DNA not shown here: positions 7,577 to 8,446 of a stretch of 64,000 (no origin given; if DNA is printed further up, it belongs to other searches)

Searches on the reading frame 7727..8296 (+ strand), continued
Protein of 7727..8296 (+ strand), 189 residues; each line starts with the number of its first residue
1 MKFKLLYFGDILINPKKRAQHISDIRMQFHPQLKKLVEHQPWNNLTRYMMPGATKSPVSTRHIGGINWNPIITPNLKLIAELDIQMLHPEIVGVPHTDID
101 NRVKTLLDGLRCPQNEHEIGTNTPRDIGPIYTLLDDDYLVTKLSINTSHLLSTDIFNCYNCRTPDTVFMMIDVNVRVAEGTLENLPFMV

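Call 36: find_homologous_proteins(query=A2, max_evalue=0.001)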
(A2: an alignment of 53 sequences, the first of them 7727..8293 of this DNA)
Query A2 (53 sequences) (189 aa, profile of the alignment): 541 proteins with E <= 0.001 among 2572 candidates; the best 120 are listed.
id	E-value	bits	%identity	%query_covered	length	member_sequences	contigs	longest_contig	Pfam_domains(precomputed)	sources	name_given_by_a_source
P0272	2.4e-70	254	34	98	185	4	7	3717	-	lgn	-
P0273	7.0e-70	252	39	96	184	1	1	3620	-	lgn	-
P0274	1.8e-69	251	32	98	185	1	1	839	-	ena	-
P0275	2.1e-69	251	35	99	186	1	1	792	-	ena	-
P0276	7.9e-69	249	35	99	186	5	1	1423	-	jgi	-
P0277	8.1e-69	249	34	98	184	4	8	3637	-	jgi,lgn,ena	-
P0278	9.6e-69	249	32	98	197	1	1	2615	-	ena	-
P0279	2.1e-68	248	33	97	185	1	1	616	-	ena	-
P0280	3.1e-68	247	32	98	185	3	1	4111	-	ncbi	-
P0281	3.7e-68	247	36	81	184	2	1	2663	-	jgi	jgi:hypothetical protein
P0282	5.6e-68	246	34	99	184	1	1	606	-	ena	-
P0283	6.6e-68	246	31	98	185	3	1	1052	-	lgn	-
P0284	8.8e-68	246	38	80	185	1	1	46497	-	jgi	jgi:hypothetical protein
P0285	9.7e-68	245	37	93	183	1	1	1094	-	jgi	jgi:hypothetical protein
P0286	1.1e-67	245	36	98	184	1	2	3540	-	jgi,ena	-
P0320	4.7e-65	237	38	83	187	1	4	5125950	-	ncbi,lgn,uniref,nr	ncbi:hypothetical protein Lepto7376_2817 [[Leptolyngbya] sp. PCC 7376]|uniref:hypothetical protein n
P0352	1.2e-60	222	36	80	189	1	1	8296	-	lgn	-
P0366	6.6e-59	217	34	99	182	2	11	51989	-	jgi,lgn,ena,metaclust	metaclust:\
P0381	2.1e-56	209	34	99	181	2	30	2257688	-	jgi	jgi:hypothetical protein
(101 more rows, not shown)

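Call 37: find_encoding_contigs(protein=P0320, flank=6000, max_places=2)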
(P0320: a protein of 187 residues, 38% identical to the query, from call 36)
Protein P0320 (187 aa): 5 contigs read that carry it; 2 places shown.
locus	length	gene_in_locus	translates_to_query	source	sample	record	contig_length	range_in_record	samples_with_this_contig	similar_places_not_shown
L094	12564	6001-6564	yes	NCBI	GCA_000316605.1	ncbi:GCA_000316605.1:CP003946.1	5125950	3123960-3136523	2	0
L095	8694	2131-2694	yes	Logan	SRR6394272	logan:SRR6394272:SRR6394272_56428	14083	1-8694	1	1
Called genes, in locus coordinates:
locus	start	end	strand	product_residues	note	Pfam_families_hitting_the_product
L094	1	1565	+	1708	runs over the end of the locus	PF05860:TPS, PF18886:DUF5649 (weak), PF12770:CHAT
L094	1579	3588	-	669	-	PF01841:Transglut_core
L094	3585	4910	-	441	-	PF01882:DUF58 (weak)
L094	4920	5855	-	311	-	PF00004:AAA, PF07726:AAA_3, PF07728:AAA_5, PF17863:AAA_lid_2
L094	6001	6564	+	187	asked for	-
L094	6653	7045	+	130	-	PF24722:DUF7674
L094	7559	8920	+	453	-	-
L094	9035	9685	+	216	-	PF16734:Pilin_GH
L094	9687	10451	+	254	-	PF04116:FA_hydroxylase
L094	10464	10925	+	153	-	PF00581:Rhodanese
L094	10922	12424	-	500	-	PF01656:CbiA, PF07685:GATase_3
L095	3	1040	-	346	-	?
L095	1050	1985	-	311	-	PF00004:AAA, PF07726:AAA_3, PF07728:AAA_5, PF17863:AAA_lid_2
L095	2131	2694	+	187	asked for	-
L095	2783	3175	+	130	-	PF24722:DUF7674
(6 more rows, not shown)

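Call 38: find_encoding_contigs(protein=P0381, flank=6000, max_places=3)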
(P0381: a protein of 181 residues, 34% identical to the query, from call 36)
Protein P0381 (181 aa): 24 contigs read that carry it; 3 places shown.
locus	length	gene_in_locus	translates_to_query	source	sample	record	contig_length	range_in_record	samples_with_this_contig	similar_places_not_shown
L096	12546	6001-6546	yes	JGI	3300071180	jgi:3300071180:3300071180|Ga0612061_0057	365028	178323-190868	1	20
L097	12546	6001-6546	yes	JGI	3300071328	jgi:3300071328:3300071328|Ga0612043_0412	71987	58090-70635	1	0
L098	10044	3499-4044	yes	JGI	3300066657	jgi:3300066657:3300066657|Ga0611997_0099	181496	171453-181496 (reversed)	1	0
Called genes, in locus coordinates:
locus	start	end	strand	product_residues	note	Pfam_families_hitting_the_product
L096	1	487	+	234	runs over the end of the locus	PF13489:Methyltransf_23, PF13847:Methyltransf_31 (faint), PF08241:Methyltransf_11, PF08242:Methyltransf_12, PF13649:Methyltransf_25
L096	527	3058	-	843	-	PF00270:DEAD, PF00271:Helicase_C, PF07717:OB_NTP_bind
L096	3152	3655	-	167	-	PF24553:Rv0428c_C (faint), PF00583:Acetyltransf_1, PF13673:Acetyltransf_10 (weak), PF13508:Acetyltransf_7, PF08445:FR47 (weak)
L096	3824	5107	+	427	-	PF02518:HATPase_c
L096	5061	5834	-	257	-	PF00497:SBP_bac_3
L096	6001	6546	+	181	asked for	-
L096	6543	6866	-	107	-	PF01035:DNA_binding_1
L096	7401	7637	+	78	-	-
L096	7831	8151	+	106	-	PF03992:ABM (weak)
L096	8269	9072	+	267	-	PF04542:Sigma70_r2, PF08281:Sigma70_r4_2 (weak)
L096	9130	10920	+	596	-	PF00563:EAL, PF00571:CBS (faint), PF00990:GGDEF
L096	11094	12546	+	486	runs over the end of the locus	-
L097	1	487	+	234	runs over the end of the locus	PF13489:Methyltransf_23, PF13847:Methyltransf_31 (faint), PF08241:Methyltransf_11, PF08242:Methyltransf_12, PF13649:Methyltransf_25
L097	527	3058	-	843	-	PF00270:DEAD, PF00271:Helicase_C, PF07717:OB_NTP_bind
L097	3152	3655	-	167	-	PF24553:Rv0428c_C (faint), PF00583:Acetyltransf_1, PF13673:Acetyltransf_10 (weak), PF13508:Acetyltransf_7, PF08445:FR47 (weak)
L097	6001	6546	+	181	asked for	-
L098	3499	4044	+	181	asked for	-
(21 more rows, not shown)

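Call 39: find_encoding_contigs(protein=P0366, flank=6000, max_places=3)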
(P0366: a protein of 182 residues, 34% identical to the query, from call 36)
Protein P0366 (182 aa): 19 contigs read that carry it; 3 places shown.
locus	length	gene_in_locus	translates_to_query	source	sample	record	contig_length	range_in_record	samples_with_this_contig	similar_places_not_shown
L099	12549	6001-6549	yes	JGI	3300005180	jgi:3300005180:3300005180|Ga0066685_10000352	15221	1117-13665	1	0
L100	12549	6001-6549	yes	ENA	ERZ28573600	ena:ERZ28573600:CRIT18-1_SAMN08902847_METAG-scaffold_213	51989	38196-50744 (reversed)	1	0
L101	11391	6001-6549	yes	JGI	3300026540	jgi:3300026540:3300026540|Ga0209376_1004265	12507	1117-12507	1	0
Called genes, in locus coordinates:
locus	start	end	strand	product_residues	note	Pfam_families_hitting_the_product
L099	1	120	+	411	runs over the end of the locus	?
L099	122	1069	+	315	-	PF14088:DUF4268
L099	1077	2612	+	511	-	PF12161:HsdM_N, PF02384:N6_Mtase, PF07669:Eco57I (weak)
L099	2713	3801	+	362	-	PF09952:AbiEi_2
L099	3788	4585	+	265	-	-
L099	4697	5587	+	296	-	PF04471:Mrr_cat (weak)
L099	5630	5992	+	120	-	-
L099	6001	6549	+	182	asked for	-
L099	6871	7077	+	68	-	PF04255:DUF433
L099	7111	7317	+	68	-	-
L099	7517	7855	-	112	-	-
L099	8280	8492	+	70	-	PF10049:DUF2283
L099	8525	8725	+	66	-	-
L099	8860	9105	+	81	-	PF04255:DUF433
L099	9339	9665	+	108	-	PF00166:Cpn10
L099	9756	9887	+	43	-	PF14255:Zn_ribbon_21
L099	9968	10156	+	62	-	-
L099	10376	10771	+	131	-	-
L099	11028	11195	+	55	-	-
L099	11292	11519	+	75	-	PF05532:CsbD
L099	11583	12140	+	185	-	PF04972:BON, PF21937:Yop-YscD_ppl_2nd (faint), PF04972:BON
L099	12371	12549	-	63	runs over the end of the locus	-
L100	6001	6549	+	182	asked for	-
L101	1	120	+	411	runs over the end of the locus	?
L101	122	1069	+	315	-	PF14088:DUF4268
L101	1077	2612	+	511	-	PF12161:HsdM_N, PF02384:N6_Mtase, PF07669:Eco57I (weak)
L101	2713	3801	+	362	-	PF09952:AbiEi_2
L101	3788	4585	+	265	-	-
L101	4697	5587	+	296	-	PF04471:Mrr_cat (weak)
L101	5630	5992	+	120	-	-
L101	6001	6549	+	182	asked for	-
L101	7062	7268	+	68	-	-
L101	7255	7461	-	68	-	-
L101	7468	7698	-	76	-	-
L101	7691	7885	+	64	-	-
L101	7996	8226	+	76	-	-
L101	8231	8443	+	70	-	PF10049:DUF2283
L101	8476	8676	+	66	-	-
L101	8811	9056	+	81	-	PF04255:DUF433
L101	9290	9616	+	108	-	PF00166:Cpn10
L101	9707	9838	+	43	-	PF14255:Zn_ribbon_21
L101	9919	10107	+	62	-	-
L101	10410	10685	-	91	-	-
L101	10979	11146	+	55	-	-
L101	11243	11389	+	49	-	?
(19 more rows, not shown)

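Call 40: search_dna_similar(query=P0366, collection=plasmids, mode=protein, max_evalue=0.001, max_rows=30)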
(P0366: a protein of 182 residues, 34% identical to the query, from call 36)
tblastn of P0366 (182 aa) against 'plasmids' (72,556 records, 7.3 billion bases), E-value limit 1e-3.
Records with a match: 2; places in all: 2; records where one place covers at least 80% of the query: 2.
Best place of each record, by identity: <60% 2.
By first word of the organism name: Nostoc 1; Nitrosococcus 1.
By predicted mobility (MOB-suite, as given by PLSDB): non-mobilizable 2.
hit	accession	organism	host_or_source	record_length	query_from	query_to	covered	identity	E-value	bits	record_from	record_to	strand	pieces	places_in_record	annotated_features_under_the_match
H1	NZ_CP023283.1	Nostoc sp. CENA543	cell culture,Brazilian saline-alkaline ...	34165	1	180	99%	48.1%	1e-46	169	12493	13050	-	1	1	hypothetical protein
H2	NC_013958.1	Nitrosococcus halophilus Nc 4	-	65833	1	181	99%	46.8%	5e-44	162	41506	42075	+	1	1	hypothetical protein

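Call 41: search_dna_similar(query=P0366, collection=phages, mode=protein, max_evalue=0.001, max_rows=30)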
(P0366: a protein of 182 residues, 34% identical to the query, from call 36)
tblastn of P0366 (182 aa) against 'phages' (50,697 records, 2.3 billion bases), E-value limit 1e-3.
No match.

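Call 42: get_annotated_region(hit=H1, flank=6000)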
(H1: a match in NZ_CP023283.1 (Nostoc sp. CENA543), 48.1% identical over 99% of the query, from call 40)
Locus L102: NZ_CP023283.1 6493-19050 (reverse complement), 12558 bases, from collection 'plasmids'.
description: Nostoc sp. CENA543 plasmid pCENA543d, complete sequence
organism: Nostoc sp. CENA543 (NCBI taxid 1869241)
taxonomy: Bacteria; Cyanobacteriota; Cyanophyceae; Nostocales; Nostocaceae; Nostoc; Nostoc sp. CENA543
host: -; source: cell culture,Brazilian saline-alkaline lake; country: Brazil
typing (MOB-suite, as given by PLSDB): non-mobilizable
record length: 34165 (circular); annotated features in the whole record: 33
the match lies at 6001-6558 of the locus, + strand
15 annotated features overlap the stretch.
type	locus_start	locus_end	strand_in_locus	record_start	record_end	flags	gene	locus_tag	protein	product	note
CDS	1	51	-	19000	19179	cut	-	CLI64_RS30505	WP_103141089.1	hypothetical protein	-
CDS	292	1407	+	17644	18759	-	-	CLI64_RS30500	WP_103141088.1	ParM/StbA family protein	GO:0030541 - plasmid partitioning [Evidence IEA]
CDS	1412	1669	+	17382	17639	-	-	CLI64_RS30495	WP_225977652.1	hypothetical protein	-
CDS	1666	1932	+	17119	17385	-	-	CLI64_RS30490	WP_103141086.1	hypothetical protein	-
CDS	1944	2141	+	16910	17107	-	-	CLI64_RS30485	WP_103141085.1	hypothetical protein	-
CDS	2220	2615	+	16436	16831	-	-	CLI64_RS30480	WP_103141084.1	hypothetical protein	-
CDS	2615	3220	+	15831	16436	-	-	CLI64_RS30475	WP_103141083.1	hypothetical protein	-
CDS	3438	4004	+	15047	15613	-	-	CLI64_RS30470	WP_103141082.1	hypothetical protein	-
CDS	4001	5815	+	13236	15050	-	-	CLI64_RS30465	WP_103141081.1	ATP-binding protein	-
CDS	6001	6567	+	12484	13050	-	-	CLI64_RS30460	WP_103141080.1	hypothetical protein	-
CDS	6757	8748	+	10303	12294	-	-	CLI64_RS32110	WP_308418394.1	GUN4 domain-containing protein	-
CDS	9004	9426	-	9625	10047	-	-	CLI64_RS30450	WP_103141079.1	GNAT family N-acetyltransferase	-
CDS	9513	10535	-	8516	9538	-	-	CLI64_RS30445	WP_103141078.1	tyrosine-type recombinase/integrase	GO:0015074 - DNA integration [Evidence IEA]; GO:0006310 - DNA recombination [Evidence IEA]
CDS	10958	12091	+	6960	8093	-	-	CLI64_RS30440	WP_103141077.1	DUF4238 domain-containing protein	-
CDS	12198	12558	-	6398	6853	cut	-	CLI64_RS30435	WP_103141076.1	hypothetical protein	-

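Call 43: get_annotated_region(hit=H2, flank=6000)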
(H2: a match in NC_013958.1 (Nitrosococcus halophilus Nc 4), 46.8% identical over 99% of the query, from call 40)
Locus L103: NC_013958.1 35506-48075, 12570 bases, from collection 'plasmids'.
description: Nitrosococcus halophilus Nc 4 plasmid pNHAL01, complete sequence
organism: Nitrosococcus halophilus Nc 4 (NCBI taxid 472759)
taxonomy: Bacteria; Pseudomonadota; Gammaproteobacteria; Chromatiales; Chromatiaceae; Nitrosococcus; Nitrosococcus halophilus; Nitrosococcus halophilus Nc 4
host: -; source: -; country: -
typing (MOB-suite, as given by PLSDB): non-mobilizable; replicon rep_cluster_1655
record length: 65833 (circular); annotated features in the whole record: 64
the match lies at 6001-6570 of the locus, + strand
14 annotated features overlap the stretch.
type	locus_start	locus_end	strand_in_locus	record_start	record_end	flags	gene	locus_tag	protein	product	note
CDS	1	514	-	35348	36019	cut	-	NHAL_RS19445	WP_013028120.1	hypothetical protein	-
CDS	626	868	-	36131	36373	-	-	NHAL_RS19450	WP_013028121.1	hypothetical protein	-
CDS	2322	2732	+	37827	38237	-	-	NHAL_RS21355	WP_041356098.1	hypothetical protein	-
CDS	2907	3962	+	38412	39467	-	-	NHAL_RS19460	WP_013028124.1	DNA-binding protein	-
CDS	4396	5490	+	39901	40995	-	-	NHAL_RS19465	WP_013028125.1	restriction endonuclease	-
CDS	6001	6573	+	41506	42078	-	-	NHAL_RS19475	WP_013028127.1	hypothetical protein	-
CDS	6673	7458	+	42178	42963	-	-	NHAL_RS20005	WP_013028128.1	nucleotide-binding protein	-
CDS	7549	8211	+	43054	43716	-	-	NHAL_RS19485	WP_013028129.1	hypothetical protein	-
CDS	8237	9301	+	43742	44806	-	-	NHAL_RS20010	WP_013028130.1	HNH endonuclease signature motif containing protein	-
CDS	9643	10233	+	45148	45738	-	-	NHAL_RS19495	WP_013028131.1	hypothetical protein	-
CDS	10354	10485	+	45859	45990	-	-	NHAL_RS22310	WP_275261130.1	hypothetical protein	-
CDS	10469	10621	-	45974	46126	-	-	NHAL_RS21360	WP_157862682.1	hypothetical protein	-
CDS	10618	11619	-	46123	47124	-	-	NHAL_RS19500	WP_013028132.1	M20/M25/M40 family metallo-hydrolase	-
CDS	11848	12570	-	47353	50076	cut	-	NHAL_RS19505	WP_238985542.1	helicase-related protein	-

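Call 61: search_protein_families(library=padloc, alignment_id=A2, max_evalue=0.1)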
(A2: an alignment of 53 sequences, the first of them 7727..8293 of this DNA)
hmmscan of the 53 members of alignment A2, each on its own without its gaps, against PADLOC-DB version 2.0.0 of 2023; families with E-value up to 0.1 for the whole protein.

A. member 1, window:7727-8293:+ (189 aa): 0 families

B. families by the number of members that match (of 53 scanned): 0 families

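Call 64: search_protein_families(library=pfam, proteins=[L099:5630-5989:+, L099:3788-4582:+, L094:6653-7042:+, L103:6673-7455:+, L103:7549-8208:+, L102:4001-5812:+, L102:3438-4001:+, L004:1808-2446:+], max_evalue=0.01)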
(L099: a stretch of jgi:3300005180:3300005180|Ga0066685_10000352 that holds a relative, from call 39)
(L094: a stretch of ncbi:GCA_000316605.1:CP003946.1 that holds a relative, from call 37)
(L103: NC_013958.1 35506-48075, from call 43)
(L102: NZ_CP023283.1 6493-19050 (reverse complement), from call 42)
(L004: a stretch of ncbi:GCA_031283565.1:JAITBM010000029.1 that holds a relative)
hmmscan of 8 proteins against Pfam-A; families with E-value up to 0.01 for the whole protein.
L099:5630-5989:+ (120 aa): 1 family
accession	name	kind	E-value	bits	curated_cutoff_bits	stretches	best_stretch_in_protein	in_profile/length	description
PF04471.18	Mrr_cat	-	0.0039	17.7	21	1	1-49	4-58/115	Restriction endonuclease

L099:3788-4582:+ (265 aa): 1 family
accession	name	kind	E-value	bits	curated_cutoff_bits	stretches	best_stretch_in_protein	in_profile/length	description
PF08843.17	AbiEii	-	3.4e-05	24.3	22.5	1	125-176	127-174/238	Nucleotidyl transferase AbiEii toxin, Type IV TA system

L094:6653-7042:+ (130 aa): 1 family
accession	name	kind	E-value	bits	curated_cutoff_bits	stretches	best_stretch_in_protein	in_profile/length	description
PF24722.1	DUF7674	-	1.9e-19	70.2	27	1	21-122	2-109/111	Domain of unknown function (DUF7674)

L103:6673-7455:+ (261 aa): 1 family
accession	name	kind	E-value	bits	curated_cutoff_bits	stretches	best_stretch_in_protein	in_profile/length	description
PF10137.14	CAP12-PCTIR_TIR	-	4.1e-36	124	24.7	1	120-238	1-118/119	CAP12/Pycsar effector protein, TIR domain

L103:7549-8208:+ (220 aa): 1 family
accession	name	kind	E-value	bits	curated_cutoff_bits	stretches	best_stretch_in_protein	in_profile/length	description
PF18734.6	HEPN_AbiU2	-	1.1e-36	126.5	26.8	1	6-200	2-191/193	AbiU2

L102:4001-5812:+ (604 aa): 5 families
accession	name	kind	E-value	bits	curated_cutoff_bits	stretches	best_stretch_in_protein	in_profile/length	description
PF13401.12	AAA_22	-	4.1e-06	27.6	27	1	285-418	7-121/130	AAA domain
PF01935.23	DUF87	-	0.00021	21.9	23.2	1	279-321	19-62/220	Helicase HerA, central domain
PF01637.24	ATPase_2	-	0.00041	20.7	33.2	1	282-419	19-154/225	ATPase domain predominantly from Archaea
PF12846.13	AAA_10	-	0.00047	19.7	27.5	1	285-327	23-65/362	AAA-like domain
PF05673.19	DUF815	-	0.005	16.5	23.8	1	275-319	45-89/249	Protein of unknown function (DUF815)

L102:3438-4001:+ (188 aa): 0 families

L004:1808-2446:+ (213 aa): 0 families

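Call 66: find_related_loci(query=A5, collection=metagenome_contigs, flank=8000)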
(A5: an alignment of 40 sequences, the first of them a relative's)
Query A5 (182 aa) in metagenome_contigs; peptide patterns used: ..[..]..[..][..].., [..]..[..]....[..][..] (x = any residue, [..] = any of these).
600 stretches matched a pattern (row limit reached: there are more); 518 encode a relative of the query (tblastn E <= 1e-3); the best 80 are kept; 80 distinct loci.
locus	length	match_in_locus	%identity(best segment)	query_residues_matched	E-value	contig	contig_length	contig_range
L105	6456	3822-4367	82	1-182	2e-102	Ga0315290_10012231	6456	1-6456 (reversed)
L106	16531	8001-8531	47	1-182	3e-52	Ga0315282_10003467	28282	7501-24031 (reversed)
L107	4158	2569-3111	49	1-180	4e-52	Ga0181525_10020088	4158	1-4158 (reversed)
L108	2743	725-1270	47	1-180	2e-51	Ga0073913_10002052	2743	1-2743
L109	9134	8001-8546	47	1-180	5e-51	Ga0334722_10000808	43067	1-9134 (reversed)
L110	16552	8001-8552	45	1-182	8e-50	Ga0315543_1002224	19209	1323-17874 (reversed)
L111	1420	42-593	48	1-180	2e-51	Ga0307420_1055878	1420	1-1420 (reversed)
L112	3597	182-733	47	1-180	5e-49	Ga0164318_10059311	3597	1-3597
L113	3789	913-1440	51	1-169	6e-49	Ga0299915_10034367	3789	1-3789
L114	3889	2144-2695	47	1-180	2e-48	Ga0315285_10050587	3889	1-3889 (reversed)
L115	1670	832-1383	49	1-180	2e-49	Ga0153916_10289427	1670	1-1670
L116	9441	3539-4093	46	1-180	2e-48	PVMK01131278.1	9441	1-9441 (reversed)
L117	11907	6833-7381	46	1-180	9e-48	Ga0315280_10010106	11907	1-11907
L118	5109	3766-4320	45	1-180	2e-47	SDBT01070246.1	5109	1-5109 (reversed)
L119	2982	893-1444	47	1-180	2e-47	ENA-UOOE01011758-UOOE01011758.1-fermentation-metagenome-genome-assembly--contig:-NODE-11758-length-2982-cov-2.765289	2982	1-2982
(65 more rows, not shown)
